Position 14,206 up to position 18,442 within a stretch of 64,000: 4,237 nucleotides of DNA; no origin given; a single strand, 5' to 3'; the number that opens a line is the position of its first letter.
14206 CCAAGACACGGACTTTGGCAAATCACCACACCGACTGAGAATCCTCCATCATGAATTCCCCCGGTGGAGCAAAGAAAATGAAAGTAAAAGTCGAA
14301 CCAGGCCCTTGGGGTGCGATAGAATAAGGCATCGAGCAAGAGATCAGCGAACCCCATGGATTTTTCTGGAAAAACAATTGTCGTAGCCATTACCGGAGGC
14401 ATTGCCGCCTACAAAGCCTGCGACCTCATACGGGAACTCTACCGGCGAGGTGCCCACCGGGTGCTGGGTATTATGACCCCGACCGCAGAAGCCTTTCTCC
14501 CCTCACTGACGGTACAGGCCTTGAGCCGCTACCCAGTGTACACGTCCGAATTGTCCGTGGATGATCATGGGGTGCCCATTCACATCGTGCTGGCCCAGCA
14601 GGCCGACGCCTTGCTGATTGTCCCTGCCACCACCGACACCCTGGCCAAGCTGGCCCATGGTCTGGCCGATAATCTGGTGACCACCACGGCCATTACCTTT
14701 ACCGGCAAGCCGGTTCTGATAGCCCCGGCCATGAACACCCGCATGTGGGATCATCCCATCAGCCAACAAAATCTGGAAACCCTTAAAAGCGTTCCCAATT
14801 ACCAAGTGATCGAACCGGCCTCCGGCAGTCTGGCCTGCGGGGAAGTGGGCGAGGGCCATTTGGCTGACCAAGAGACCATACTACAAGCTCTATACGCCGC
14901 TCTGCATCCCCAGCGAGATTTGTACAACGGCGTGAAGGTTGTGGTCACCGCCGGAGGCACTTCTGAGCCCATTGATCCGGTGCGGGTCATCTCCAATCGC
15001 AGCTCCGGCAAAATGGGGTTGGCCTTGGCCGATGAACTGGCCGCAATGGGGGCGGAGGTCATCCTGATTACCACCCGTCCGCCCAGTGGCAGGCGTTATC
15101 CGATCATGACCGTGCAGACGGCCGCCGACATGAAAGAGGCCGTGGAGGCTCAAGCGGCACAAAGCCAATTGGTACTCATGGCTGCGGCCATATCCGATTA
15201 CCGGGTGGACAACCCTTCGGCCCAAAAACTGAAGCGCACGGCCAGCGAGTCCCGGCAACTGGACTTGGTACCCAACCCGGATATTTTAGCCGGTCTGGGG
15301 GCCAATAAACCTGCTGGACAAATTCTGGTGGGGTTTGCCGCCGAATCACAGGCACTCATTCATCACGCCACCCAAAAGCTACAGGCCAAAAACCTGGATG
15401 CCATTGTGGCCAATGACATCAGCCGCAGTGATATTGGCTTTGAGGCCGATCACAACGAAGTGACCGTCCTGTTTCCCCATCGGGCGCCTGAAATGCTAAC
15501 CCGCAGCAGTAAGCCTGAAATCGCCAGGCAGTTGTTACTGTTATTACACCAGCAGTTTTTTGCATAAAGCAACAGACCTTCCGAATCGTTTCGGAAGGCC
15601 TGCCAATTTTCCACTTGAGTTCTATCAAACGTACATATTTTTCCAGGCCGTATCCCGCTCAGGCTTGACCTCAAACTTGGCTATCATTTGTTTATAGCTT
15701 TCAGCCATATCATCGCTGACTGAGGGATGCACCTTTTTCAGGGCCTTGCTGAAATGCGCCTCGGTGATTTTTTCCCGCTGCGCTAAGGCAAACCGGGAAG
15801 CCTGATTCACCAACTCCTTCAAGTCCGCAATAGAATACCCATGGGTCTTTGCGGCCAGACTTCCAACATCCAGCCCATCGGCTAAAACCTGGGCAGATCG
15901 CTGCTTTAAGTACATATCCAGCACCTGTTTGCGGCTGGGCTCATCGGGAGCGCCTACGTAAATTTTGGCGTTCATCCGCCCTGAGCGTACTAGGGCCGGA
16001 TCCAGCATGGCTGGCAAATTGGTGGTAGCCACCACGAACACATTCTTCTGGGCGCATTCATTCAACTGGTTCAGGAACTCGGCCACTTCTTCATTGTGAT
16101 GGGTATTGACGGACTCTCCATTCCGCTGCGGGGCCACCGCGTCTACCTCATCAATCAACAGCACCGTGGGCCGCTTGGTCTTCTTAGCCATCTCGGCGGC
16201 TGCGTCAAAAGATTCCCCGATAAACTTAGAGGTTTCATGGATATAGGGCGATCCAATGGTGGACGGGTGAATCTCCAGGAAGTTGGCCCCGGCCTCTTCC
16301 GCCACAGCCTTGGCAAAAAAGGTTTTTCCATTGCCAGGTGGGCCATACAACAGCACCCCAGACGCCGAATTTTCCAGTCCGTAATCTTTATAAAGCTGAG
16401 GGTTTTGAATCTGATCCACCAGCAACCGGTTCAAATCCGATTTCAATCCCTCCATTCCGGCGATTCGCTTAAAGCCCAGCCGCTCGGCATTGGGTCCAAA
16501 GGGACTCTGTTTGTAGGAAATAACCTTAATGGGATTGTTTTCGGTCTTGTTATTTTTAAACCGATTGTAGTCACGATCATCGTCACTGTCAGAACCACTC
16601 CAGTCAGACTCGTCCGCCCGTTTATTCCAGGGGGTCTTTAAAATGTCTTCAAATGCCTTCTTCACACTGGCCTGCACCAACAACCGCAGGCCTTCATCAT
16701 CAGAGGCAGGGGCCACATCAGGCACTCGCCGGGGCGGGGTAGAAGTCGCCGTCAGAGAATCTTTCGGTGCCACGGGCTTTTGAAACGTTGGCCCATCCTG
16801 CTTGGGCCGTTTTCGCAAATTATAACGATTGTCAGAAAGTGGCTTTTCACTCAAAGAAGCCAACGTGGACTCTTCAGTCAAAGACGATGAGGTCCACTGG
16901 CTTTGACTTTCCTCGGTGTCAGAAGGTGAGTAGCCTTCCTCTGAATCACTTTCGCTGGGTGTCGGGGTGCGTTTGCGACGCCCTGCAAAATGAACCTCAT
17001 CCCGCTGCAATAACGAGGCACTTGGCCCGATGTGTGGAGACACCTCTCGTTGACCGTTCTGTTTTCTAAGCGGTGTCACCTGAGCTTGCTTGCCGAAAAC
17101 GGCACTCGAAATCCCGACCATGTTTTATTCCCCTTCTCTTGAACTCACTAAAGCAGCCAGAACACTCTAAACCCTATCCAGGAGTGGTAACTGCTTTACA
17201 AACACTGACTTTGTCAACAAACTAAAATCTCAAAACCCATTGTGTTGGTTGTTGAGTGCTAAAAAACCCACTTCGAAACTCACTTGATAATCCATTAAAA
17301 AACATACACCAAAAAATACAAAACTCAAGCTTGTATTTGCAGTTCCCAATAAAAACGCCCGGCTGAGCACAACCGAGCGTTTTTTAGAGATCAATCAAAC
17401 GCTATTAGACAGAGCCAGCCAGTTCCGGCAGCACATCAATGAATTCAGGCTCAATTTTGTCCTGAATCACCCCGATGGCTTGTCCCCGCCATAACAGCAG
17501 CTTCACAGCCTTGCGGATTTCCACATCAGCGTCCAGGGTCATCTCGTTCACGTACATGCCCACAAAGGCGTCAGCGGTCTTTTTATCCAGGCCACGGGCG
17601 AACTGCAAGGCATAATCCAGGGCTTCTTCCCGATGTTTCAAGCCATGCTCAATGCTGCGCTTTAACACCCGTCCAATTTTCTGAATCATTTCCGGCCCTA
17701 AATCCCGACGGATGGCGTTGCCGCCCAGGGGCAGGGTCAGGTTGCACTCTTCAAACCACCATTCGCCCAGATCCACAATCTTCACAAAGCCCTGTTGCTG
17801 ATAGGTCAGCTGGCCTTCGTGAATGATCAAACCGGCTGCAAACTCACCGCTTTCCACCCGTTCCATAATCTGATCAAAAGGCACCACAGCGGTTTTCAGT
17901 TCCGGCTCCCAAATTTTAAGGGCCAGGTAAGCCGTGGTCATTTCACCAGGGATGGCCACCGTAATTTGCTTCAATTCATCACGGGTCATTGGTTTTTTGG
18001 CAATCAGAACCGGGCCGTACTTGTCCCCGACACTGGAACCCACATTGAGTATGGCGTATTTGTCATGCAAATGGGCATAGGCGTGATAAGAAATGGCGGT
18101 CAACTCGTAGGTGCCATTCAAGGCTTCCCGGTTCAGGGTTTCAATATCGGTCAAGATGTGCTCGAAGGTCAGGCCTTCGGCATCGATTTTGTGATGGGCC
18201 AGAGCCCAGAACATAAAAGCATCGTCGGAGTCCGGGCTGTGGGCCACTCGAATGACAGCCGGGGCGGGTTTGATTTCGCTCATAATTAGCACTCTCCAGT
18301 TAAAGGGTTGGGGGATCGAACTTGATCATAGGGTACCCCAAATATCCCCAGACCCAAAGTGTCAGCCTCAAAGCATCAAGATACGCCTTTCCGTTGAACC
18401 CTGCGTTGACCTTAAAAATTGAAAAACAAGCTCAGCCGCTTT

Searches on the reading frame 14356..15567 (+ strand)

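Call 15: search_protein_families(library=ncbifam, proteins=[window:14356-15567:+], max_evalue=0.001)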
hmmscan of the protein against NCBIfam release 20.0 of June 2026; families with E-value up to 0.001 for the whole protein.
window:14356-15567:+ (403 aa): 12 families
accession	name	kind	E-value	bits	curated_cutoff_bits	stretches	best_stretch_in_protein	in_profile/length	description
TIGR00521.1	coaBC_dfp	equivalog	2.6e-121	405.3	219.7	1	5-394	3-388/392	bifunctional phosphopantothenoylcysteine decarboxylase/phosphopantothenate--cysteine ligase CoaBC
TIGR02113.1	coaC_strep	equivalog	5.9e-52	176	261.4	1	6-180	1-174/177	phosphopantothenoylcysteine decarboxylase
NF005231.0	PRK06732.1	equivalog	2.8e-22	79.7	265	1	194-286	2-98/229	phosphopantothenate--cysteine ligase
TIGR02114.1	coaB_strep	equivalog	4.5e-18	65.9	217.2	1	194-381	2-142/228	phosphopantothenate--cysteine ligase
NF007199.0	PRK09620.1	equivalog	9.5e-09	35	248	1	192-353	3-181/229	hypothetical protein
NF033753.1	RiPP_decarbCypD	equivalog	2.6e-06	26.9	215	1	3-152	5-151/182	CypD family RiPP peptide-cysteine decarboxylase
NF004685.0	PRK06029.1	subfamily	3.3e-06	27.3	188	1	6-114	2-111/187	UbiX family flavin prenyltransferase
TIGR02700.1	flavo_MJ0208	hypoth_equivalog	3.8e-06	26.4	251.35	1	81-118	84-120/234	dihydromethanopterin reductase (acceptor)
TIGR00421.1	ubiX_pad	subfamily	3.9e-06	26.7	108.9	1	8-147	2-136/181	UbiX family flavin prenyltransferase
NF006161.0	PRK08305.1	equivalog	3.1e-05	23.7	156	1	2-128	2-132/196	dipicolinate synthase subunit B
TIGR02699.1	archaeo_AfpA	hypoth_equivalog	4.2e-05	23.2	192.45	1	83-125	79-123/174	archaeoflavoprotein AfpA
NF041206.1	VdcB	exception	4.5e-05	23.2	290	1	8-112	2-106/184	non-oxidative hydroxyarylic acid decarboxylases subunit B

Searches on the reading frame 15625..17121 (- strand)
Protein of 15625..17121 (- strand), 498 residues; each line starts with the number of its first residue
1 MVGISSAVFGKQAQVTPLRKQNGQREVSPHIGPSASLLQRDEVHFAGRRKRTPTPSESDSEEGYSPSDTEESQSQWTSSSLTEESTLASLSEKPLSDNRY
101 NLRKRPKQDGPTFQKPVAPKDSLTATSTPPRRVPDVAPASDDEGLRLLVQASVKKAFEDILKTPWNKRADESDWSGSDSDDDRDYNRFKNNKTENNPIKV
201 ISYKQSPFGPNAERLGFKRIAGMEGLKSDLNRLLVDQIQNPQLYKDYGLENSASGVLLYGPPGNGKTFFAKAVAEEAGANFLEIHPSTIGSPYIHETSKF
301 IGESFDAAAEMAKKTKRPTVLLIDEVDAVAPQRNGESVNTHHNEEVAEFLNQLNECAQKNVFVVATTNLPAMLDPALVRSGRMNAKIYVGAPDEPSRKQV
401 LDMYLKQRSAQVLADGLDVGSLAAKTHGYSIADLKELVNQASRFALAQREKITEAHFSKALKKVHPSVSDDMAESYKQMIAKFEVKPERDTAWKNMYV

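Call 15: search_protein_families(library=ncbifam, proteins=[window:15625-17121:-], max_evalue=0.001)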
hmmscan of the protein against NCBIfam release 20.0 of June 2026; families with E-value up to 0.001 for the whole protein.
window:15625-17121:- (498 aa): 26 families (the best 25 are shown)
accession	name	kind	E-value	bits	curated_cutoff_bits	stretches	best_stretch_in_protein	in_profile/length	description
NF003069.1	PRK03992.1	subfamily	6.5e-49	167.1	500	1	214-466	127-374/379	proteasome-activating nucleotidase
TIGR01243.1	CDC48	subfamily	7.8e-48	163.3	802.65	1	217-481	452-727/733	CDC48 family AAA ATPase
TIGR01241.2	FtsH_fam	equivalog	3.5e-46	158.2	600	1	202-481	146-422/598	ATP-dependent zinc metalloprotease FtsH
TIGR01242.2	TIGR01242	subfamily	1.5e-45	155.8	500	1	215-466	111-357/362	proteasome-activating nucleotidase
NF047747.1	PrtsmActNtasePan2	equivalog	1.7e-40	139.5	700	1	218-465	151-393/397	proteasome-activating nucleotidase Pan2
NF041006.2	cell_div_CdvC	equivalog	1.3e-39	136.2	650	1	214-484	99-369/370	cell division protein CdvC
NF047748.1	PrtsmActNtasePan1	equivalog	1.7e-36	126.1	750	1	218-475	148-400/405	proteasome-activating nucleotidase Pan1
NF008004.0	PRK10733.1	equivalog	7.1e-34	116.8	1008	1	216-465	150-393/644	ATP-dependent zinc metalloprotease FtsH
TIGR03689.1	pup_AAA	equivalog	8e-28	97.4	504.75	1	238-408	202-381/512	proteasome ATPase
NF042959.1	IteA_antiphage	equivalog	7.5e-26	91.1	510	1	236-480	109-340/367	anti-phage ATPase IteA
NF003229.0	PRK04195.1-5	equivalog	3.7e-08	32.5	280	1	252-332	43-118/413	replication factor C large subunit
NF009881.0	PRK13341.1-2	equivalog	4.2e-06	24.9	651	1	254-327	53-119/736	AAA family ATPase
TIGR03922.1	T7SS_EccA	equivalog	5.2e-06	25.3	466.65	1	218-365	276-422/557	type VII secretion AAA-ATPase EccA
TIGR03420.1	DnaA_homol_Hda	equivalog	1.3e-05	24.8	194.8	1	250-455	35-219/226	DnaA regulatory inactivator Hda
NF003230.0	PRK04195.1-6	equivalog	1.5e-05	23.9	441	1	252-332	38-112/494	replication factor C large subunit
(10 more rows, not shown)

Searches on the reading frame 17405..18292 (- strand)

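Call 15: search_protein_families(library=ncbifam, proteins=[window:17405-18292:-], max_evalue=0.001)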
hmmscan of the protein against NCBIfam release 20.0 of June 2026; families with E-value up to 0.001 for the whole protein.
window:17405-18292:- (295 aa): 0 families

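Call 63: search_protein_families(library=pfam, proteins=[window:17405-18292:-], max_evalue=0.01)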
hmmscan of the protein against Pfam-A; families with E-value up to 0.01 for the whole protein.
window:17405-18292:- (295 aa): 1 family
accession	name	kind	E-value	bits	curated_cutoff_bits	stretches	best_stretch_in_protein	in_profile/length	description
PF02621.19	VitK2_biosynth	-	6.8e-74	248.9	26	1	14-269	1-249/252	Menaquinone biosynthesis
